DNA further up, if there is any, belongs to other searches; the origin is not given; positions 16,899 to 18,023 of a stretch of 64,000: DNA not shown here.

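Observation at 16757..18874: Horizontally acquired thymidylate module: tdk, thyX and a small basic protein as one high-GC transcription unit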

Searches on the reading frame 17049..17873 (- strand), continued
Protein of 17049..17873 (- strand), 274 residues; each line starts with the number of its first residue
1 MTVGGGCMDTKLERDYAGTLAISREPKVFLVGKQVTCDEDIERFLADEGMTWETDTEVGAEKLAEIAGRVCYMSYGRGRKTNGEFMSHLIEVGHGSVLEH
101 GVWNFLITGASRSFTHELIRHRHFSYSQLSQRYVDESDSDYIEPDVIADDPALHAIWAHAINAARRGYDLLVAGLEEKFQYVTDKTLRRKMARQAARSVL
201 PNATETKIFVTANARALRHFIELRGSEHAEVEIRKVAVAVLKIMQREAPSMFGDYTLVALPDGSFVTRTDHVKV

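Call 30: find_encoding_contigs(protein=P0090, flank=8000, max_places=1)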
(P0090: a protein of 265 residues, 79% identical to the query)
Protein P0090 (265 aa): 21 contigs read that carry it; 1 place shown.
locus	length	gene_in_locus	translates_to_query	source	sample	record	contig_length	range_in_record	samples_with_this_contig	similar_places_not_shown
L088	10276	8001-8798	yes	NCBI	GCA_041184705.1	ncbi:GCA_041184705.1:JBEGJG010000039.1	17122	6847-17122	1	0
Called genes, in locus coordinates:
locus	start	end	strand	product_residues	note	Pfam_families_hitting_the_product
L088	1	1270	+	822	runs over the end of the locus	PF01315:Ald_Xan_dh_C, PF02738:MoCoBD_1, PF20256:MoCoBD_2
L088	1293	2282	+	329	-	PF00941:FAD_binding_5, PF03450:CO_deh_flav_C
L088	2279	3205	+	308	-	PF02625:XdhC_CoxI, PF13478:XdhC_C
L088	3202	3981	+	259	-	PF12804:NTP_transf_3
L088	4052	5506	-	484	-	PF00392:GntR, PF00155:Aminotran_1_2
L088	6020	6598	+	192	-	PF18306:LDcluster4, PF03641:Lysine_decarbox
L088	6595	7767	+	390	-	PF00266:Aminotran_5, PF22580:KYNU_C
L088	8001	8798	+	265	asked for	PF02511:Thy1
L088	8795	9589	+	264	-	PF02634:FdhD-NarQ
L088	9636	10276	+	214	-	PF24681:Kelch_KLHDC2_KLHL20_DRC7 (weak)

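Call 54: find_related_loci(query=window:17049-17873:-, collection=viral_contigs, flank=5000)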
Query window:17049-17873:- (274 aa) in viral_contigs; peptide patterns used: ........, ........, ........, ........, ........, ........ (x = any residue, [..] = any of these).
36 stretches matched a pattern; 31 encode a relative of the query (tblastn E <= 1e-3); 31 distinct loci.
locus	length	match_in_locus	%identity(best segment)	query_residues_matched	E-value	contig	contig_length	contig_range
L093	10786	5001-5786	57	15-274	2e-97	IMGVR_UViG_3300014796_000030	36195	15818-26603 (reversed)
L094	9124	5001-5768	58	20-273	1e-96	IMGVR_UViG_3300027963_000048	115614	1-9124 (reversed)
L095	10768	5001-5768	58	20-273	1e-96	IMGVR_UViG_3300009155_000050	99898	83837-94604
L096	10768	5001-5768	58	20-273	1e-96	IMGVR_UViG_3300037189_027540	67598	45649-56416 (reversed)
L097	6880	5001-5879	53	1-274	8e-95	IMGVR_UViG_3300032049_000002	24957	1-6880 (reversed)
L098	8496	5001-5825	54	27-274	4e-91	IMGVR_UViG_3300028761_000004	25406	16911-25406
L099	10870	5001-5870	53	27-274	2e-90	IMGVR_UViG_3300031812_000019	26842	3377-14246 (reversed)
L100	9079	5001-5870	52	27-274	8e-90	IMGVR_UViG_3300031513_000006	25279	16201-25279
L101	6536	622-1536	50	27-274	2e-89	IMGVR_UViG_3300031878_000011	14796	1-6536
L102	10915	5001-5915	49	27-274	6e-89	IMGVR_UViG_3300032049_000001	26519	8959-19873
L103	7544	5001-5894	50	27-274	4e-88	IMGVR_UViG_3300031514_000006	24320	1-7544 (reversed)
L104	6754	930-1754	55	27-274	6e-92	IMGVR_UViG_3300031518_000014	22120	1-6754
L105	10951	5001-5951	46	14-274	6e-82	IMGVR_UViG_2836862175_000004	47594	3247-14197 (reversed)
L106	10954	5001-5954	42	20-274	4e-74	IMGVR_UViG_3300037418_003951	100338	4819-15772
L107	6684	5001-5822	51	20-274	6e-74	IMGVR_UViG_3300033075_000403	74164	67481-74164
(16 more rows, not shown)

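Call 61: search_protein_families(library=ncbifam, proteins=[window:17049-17852:-], max_evalue=0.01)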
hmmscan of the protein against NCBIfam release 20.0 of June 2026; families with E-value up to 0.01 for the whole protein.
window:17049-17852:- (267 aa): 1 family
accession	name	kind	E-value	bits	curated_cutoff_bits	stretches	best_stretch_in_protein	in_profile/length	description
TIGR02170.1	thyX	equivalog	3e-51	174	87.9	1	51-248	12-211/211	FAD-dependent thymidylate synthase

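Call 62: search_protein_families(library=phrogs, proteins=[window:17049-17852:-], max_evalue=0.01)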
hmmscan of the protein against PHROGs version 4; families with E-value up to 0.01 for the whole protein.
window:17049-17852:- (267 aa): 4 families
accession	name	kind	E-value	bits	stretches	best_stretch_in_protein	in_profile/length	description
phrog_85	-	DNA, RNA and nucleotide metabolism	2.3e-59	202.8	1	52-249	386-584/866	thymidylate synthase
phrog_22708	-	DNA, RNA and nucleotide metabolism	9e-22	78.6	1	18-133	5-130/242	thymidylate synthase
phrog_10644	-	DNA, RNA and nucleotide metabolism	1.2e-16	62.2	1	104-243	8-149/160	thymidylate synthase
phrog_35637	-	DNA, RNA and nucleotide metabolism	7.6e-07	29.5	1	83-221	124-248/366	thymidylate synthase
